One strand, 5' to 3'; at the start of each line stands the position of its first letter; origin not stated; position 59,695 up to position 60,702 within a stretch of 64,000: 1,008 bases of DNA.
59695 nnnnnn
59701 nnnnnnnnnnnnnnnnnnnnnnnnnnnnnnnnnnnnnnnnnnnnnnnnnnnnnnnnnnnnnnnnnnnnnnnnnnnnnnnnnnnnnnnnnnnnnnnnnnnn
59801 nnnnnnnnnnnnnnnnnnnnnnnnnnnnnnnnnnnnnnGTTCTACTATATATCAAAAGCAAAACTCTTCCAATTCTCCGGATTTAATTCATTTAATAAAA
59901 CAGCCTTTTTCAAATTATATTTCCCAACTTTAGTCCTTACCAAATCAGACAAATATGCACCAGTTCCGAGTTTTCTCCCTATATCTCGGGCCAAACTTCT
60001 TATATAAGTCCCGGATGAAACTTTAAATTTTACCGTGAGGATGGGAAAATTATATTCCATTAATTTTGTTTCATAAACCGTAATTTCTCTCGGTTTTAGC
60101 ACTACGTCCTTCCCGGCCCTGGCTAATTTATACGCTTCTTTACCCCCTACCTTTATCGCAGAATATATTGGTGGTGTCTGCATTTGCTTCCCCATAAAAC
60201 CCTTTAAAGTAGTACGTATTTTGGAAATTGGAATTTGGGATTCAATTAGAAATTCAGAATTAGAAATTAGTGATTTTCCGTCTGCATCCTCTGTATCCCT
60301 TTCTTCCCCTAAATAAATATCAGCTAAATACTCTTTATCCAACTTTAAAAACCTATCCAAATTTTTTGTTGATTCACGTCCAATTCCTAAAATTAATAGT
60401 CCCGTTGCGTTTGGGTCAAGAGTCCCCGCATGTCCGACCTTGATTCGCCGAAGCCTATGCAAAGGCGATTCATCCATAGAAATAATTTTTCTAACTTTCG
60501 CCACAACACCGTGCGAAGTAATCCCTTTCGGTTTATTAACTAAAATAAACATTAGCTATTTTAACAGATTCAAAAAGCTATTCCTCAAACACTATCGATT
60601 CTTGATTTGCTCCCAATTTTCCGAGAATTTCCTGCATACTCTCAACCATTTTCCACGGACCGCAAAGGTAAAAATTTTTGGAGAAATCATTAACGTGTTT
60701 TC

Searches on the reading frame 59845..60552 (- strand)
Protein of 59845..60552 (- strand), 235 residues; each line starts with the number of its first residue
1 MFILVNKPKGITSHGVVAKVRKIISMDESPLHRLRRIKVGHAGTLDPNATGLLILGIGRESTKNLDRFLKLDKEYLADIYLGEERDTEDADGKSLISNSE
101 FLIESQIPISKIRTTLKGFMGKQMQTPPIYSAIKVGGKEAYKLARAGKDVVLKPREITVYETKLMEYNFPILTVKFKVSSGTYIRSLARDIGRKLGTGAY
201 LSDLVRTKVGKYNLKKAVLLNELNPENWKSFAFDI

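Call 21: find_encoding_contigs(protein=window:59845-60552:-, flank=10000, max_places=10)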
Protein window:59845-60552:- (235 aa): 23 contigs read that carry it; 10 places shown.
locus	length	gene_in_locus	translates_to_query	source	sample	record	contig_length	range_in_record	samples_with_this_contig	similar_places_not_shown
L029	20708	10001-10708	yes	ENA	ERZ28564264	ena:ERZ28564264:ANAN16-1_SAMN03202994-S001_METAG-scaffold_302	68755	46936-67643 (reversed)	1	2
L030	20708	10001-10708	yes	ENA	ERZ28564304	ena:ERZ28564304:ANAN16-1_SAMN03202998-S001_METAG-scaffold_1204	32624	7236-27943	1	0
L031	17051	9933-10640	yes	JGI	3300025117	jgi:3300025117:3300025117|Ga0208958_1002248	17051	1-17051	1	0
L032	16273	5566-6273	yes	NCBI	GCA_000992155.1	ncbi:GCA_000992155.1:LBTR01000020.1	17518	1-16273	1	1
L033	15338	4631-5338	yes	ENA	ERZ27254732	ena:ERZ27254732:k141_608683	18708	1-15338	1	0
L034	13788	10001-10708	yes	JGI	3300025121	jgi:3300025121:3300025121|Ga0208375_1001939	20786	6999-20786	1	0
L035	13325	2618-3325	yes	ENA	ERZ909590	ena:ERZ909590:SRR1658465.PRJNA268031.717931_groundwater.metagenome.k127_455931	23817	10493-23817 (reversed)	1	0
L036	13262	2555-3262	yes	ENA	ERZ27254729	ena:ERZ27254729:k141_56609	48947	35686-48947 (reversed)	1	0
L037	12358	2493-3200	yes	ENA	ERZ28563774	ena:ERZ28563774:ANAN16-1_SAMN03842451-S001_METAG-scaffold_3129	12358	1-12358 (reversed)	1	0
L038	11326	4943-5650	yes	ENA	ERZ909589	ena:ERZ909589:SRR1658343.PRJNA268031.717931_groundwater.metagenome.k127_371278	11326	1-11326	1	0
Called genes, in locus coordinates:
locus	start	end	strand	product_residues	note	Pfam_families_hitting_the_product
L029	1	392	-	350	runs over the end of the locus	PF13651:EcoRI_methylase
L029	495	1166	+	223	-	-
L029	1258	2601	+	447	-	PF02195:ParB_N, PF01555:N6_N4_Mtase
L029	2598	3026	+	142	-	-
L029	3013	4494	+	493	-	-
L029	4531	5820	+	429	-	PF00239:Resolvase, PF07508:Recombinase, PF13408:Zn_ribbon_recom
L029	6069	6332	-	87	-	PF01541:GIY-YIG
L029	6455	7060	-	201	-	PF13482:RNase_H_2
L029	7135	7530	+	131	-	PF00072:Response_reg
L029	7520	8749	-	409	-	PF12729:4HB_MCP_1 (weak), PF09992:NAGPA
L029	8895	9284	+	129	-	PF07883:Cupin_2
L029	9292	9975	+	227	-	PF00175:NAD_binding_1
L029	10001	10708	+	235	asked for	PF00849:PseudoU_synth_2 (weak), PF01509:TruB_N, PF16198:TruB_C_2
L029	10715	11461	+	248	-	PF02673:BacA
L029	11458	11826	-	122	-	PF01219:DAGK_prokar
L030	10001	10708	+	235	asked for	PF00849:PseudoU_synth_2 (weak), PF01509:TruB_N, PF16198:TruB_C_2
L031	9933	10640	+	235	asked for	PF00849:PseudoU_synth_2 (weak), PF01509:TruB_N, PF16198:TruB_C_2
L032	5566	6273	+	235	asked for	PF00849:PseudoU_synth_2 (weak), PF01509:TruB_N, PF16198:TruB_C_2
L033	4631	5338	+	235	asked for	PF00849:PseudoU_synth_2 (weak), PF01509:TruB_N, PF16198:TruB_C_2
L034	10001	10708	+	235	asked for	PF00849:PseudoU_synth_2 (weak), PF01509:TruB_N, PF16198:TruB_C_2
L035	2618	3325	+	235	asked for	PF00849:PseudoU_synth_2 (weak), PF01509:TruB_N, PF16198:TruB_C_2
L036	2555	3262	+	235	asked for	PF00849:PseudoU_synth_2 (weak), PF01509:TruB_N, PF16198:TruB_C_2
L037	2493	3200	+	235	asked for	PF00849:PseudoU_synth_2 (weak), PF01509:TruB_N, PF16198:TruB_C_2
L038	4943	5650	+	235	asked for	PF00849:PseudoU_synth_2 (weak), PF01509:TruB_N, PF16198:TruB_C_2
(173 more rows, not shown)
